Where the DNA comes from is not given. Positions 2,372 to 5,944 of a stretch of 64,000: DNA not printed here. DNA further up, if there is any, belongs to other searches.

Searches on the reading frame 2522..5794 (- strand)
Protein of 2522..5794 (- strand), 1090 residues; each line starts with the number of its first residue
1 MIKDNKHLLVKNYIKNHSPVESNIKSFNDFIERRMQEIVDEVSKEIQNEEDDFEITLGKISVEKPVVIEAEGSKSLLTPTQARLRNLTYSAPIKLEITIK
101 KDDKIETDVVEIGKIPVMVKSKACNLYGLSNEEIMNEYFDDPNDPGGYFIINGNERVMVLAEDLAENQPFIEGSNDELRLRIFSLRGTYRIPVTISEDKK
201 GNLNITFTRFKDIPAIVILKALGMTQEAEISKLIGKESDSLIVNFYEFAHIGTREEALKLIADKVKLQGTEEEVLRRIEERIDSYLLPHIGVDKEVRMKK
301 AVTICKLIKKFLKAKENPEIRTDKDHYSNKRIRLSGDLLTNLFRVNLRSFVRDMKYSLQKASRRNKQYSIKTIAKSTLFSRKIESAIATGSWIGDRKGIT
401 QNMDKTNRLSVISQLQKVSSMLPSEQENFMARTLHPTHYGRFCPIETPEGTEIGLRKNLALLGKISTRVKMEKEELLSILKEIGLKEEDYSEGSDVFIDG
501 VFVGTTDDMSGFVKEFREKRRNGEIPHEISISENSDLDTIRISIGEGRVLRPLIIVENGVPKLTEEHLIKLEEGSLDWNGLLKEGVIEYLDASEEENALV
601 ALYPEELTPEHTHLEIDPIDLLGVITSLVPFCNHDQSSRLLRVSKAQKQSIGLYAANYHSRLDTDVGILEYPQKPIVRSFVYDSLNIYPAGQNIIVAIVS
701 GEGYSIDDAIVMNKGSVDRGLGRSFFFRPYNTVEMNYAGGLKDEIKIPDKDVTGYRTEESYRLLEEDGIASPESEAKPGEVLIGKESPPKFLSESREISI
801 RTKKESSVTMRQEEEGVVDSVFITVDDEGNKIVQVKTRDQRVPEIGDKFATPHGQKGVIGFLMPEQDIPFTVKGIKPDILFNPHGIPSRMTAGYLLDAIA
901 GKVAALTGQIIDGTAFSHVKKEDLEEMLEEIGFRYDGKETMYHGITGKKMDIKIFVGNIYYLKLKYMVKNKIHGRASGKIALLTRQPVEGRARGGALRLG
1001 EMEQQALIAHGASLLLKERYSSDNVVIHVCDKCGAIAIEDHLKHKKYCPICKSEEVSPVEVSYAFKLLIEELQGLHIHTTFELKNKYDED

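Call 73: search_protein_families(library=pfam, proteins=[window:2522-5794:-], max_evalue=0.00001)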
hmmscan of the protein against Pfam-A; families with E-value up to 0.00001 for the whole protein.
window:2522-5794:- (1090 aa): 7 families
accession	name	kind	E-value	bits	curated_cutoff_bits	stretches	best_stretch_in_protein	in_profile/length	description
PF00562.33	RNA_pol_Rpb2_6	-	2.5e-117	392.6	23.4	1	626-993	2-373/373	RNA polymerase Rpb2, domain 6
PF04563.20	RNA_pol_Rpb2_1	-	9e-48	162.9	28.2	1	20-376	3-198/203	RNA polymerase beta subunit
PF04560.25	RNA_pol_Rpb2_7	-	4.2e-23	82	32.1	1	995-1082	1-85/87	RNA polymerase Rpb2, domain 7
PF04565.21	RNA_pol_Rpb2_3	-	7.2e-21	74.6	21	1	401-464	1-67/68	RNA polymerase Rpb2, domain 3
PF04566.18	RNA_pol_Rpb2_4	-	2.7e-18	66.2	28.7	1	496-557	1-62/62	RNA polymerase Rpb2, domain 4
PF04561.19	RNA_pol_Rpb2_2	-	1.1e-15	58.2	21.7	1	196-333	34-190/190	RNA polymerase Rpb2, domain 2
PF04567.22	RNA_pol_Rpb2_5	-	8.8e-10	39.7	21.1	1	578-611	1-34/66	RNA polymerase Rpb2, domain 5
